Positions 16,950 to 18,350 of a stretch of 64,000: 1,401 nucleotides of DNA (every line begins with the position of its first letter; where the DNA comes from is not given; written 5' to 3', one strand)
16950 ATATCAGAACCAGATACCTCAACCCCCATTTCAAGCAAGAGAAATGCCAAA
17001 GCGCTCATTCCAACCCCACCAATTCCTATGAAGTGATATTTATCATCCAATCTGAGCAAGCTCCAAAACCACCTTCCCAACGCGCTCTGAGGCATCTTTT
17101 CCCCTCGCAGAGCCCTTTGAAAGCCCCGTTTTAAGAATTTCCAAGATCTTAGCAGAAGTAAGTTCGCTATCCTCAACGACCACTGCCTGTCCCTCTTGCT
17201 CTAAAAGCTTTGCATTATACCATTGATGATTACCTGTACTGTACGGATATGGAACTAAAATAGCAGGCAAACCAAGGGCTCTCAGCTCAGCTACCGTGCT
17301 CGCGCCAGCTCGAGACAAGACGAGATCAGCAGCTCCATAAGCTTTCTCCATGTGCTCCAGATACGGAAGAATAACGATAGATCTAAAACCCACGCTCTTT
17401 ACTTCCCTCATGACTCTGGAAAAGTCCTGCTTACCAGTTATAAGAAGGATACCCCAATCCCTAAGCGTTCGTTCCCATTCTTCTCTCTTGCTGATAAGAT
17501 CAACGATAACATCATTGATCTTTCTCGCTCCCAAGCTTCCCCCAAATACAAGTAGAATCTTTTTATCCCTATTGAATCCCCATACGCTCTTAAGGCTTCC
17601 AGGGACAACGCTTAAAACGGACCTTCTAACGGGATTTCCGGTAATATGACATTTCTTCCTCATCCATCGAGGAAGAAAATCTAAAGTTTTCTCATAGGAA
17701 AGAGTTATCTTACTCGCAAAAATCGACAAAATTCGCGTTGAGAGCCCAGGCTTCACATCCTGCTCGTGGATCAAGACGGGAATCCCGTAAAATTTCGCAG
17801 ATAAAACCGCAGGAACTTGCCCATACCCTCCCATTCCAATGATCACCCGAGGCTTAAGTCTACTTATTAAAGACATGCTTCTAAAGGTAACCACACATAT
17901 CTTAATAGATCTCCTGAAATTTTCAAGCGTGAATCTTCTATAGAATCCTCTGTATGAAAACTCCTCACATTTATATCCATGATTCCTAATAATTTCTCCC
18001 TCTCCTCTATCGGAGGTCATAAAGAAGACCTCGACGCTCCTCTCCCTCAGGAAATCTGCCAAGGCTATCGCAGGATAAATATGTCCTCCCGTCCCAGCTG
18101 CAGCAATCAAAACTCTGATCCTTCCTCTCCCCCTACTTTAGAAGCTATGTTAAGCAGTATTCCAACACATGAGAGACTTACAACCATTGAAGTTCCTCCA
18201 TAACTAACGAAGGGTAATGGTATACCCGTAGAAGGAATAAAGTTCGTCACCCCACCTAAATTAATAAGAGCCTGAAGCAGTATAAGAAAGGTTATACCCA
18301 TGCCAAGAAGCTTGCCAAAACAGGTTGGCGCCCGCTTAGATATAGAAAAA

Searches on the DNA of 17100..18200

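Call 52: search_rna_families(source=window, start=17100, end=18200, threshold=evalue, max_evalue=1)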
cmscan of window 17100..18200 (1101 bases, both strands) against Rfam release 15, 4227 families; matches with E-value up to 1: 0.
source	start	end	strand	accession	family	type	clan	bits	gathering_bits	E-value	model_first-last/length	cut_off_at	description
